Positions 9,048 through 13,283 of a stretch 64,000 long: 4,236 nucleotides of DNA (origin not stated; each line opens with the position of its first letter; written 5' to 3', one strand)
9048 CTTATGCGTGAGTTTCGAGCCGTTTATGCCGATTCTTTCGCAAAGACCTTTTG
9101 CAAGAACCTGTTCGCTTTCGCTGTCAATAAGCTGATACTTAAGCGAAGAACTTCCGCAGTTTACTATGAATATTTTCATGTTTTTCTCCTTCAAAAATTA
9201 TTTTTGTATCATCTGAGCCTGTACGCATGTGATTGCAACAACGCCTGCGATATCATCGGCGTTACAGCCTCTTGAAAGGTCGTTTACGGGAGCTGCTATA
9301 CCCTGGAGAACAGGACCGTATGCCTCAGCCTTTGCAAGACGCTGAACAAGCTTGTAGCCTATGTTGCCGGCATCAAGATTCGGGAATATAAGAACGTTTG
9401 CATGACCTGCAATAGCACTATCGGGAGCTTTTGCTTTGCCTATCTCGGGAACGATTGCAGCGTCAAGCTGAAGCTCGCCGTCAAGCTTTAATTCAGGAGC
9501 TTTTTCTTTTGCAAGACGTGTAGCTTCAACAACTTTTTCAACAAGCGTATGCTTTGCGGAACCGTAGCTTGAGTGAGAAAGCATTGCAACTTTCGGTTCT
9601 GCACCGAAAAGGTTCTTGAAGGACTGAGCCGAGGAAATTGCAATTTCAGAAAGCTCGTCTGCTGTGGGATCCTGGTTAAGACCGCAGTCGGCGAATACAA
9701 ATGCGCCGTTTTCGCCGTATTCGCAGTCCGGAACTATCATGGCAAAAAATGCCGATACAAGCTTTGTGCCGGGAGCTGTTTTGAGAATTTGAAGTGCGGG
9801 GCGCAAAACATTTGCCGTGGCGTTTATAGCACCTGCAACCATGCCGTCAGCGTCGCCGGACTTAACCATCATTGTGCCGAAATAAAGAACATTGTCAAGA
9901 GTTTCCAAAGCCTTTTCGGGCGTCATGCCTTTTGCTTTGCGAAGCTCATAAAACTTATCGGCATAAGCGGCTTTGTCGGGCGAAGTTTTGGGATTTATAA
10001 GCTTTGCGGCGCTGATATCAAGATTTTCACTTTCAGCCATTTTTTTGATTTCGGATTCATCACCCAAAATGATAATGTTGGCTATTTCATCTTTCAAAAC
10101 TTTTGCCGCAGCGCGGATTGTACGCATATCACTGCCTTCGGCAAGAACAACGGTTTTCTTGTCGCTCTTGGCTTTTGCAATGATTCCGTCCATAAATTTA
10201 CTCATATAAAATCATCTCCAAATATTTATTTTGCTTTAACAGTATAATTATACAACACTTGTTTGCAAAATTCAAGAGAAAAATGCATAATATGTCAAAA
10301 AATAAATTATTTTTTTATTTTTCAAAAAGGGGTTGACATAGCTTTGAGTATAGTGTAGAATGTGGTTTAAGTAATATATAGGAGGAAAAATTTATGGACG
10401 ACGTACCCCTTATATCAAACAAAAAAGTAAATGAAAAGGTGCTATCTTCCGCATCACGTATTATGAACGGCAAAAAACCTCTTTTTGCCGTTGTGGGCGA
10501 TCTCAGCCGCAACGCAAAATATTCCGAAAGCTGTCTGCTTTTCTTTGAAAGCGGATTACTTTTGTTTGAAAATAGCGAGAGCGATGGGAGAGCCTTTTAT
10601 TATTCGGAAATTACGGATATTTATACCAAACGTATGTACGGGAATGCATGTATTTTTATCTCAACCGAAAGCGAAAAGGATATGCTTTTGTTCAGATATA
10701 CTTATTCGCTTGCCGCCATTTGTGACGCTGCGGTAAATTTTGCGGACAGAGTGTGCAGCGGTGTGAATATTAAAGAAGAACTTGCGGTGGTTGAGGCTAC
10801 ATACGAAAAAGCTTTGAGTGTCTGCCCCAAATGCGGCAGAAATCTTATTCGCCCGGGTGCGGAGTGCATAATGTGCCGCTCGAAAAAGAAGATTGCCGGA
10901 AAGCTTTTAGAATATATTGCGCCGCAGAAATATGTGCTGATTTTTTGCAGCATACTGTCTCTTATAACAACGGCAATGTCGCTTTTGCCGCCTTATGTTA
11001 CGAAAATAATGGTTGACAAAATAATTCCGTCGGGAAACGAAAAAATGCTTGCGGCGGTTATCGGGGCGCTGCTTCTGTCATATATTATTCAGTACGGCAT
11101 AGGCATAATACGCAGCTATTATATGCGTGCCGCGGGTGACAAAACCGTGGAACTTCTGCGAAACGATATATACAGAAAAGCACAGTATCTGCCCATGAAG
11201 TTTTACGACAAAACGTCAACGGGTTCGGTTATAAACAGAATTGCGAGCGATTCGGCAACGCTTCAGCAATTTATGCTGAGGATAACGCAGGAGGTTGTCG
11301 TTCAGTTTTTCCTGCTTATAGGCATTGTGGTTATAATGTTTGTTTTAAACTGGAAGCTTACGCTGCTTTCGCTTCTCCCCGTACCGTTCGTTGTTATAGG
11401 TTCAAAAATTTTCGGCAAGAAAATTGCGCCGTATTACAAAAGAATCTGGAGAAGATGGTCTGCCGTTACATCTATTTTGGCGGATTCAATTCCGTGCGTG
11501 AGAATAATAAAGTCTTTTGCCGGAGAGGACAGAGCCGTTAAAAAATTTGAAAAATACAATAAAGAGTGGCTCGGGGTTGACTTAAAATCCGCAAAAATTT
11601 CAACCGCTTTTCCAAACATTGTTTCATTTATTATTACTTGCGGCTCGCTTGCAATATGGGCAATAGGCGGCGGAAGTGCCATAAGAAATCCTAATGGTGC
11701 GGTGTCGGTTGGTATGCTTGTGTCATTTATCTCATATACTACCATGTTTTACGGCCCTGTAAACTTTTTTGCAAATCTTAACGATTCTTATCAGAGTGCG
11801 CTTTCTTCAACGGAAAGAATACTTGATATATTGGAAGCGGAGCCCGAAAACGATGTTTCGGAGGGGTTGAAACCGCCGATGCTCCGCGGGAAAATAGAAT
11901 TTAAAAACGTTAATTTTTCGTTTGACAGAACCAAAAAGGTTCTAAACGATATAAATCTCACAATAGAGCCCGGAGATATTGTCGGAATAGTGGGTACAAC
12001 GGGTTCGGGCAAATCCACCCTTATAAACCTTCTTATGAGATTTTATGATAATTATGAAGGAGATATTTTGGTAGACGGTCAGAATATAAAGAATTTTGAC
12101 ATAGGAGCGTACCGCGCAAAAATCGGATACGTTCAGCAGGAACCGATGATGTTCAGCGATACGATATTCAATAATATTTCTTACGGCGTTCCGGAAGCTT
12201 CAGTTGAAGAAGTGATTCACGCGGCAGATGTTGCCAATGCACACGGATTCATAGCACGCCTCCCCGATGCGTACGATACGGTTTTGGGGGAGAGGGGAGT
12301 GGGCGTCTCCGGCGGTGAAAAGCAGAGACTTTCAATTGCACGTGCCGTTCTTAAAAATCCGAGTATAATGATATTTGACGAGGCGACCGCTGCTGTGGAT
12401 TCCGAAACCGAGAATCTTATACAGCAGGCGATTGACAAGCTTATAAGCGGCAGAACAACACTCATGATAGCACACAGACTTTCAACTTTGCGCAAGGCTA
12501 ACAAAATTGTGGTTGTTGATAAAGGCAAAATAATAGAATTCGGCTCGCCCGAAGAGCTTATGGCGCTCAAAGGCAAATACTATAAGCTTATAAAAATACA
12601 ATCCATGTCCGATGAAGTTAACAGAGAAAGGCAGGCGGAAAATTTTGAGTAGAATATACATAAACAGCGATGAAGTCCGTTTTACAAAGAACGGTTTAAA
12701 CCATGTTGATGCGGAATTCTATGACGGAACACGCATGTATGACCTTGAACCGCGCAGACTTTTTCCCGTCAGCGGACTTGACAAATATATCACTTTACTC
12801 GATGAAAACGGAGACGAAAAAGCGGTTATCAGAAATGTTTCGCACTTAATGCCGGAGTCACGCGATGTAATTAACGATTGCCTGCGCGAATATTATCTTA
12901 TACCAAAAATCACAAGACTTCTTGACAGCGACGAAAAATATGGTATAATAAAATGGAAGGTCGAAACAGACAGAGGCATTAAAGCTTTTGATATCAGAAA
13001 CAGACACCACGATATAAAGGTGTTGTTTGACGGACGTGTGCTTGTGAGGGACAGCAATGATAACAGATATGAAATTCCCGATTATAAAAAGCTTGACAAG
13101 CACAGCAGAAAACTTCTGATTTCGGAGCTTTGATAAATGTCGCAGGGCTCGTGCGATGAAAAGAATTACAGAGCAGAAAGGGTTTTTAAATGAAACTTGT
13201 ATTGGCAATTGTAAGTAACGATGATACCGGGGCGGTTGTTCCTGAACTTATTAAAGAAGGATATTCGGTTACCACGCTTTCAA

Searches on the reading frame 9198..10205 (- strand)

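Call 47: search_protein_families(library=pfam, proteins=[window:9198-10205:-], max_evalue=0.00001)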
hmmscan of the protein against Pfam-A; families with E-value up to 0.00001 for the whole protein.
window:9198-10205:- (335 aa): 1 family
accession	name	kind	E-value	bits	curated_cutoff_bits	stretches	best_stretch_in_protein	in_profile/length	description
PF01515.24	PTA_PTB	-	4.5e-129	430.8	24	1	4-327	2-319/319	Phosphate acetyl/butaryl transferase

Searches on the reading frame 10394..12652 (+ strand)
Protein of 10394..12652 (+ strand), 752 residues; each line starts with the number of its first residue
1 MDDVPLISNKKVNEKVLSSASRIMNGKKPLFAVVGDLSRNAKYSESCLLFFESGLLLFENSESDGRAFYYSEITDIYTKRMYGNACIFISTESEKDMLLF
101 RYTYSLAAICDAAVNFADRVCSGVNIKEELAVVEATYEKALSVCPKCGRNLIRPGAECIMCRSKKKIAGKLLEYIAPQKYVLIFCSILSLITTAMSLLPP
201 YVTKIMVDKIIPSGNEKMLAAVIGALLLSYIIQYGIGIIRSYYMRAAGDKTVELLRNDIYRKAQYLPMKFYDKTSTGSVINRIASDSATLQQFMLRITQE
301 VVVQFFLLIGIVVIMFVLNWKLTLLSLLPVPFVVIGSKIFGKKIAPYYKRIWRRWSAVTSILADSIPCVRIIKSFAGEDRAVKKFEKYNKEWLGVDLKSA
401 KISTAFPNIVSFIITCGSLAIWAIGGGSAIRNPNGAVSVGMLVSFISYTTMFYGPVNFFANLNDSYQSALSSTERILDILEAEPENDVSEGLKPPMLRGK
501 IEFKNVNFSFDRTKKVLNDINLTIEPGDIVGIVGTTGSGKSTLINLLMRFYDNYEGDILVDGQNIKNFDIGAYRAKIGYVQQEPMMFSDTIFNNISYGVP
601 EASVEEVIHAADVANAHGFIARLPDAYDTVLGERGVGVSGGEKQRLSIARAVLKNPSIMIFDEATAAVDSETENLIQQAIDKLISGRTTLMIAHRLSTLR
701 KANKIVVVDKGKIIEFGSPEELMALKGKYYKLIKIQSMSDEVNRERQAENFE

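Call 47: search_protein_families(library=pfam, proteins=[window:10394-12652:+], max_evalue=0.00001)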
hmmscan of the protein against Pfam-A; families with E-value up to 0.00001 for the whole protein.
window:10394-12652:+ (752 aa): 2 families
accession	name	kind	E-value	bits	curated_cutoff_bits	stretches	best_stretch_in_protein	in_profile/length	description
PF00664.28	ABC_membrane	-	1.3e-45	156.7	28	1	182-456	1-274/274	ABC transporter transmembrane region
PF00005.33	ABC_tran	-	1.7e-32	113.3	25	1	517-666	1-137/137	ABC transporter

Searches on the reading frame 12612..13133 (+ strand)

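Call 47: search_protein_families(library=pfam, proteins=[window:12612-13133:+], max_evalue=0.00001)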
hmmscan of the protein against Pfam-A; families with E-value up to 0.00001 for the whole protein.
window:12612-13133:+ (173 aa): 1 family
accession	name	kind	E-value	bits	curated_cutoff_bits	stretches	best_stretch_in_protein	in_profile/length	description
PF08909.16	DUF1854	-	1.8e-41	141.5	26.8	1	44-169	3-127/130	Domain of unknown function (DUF1854)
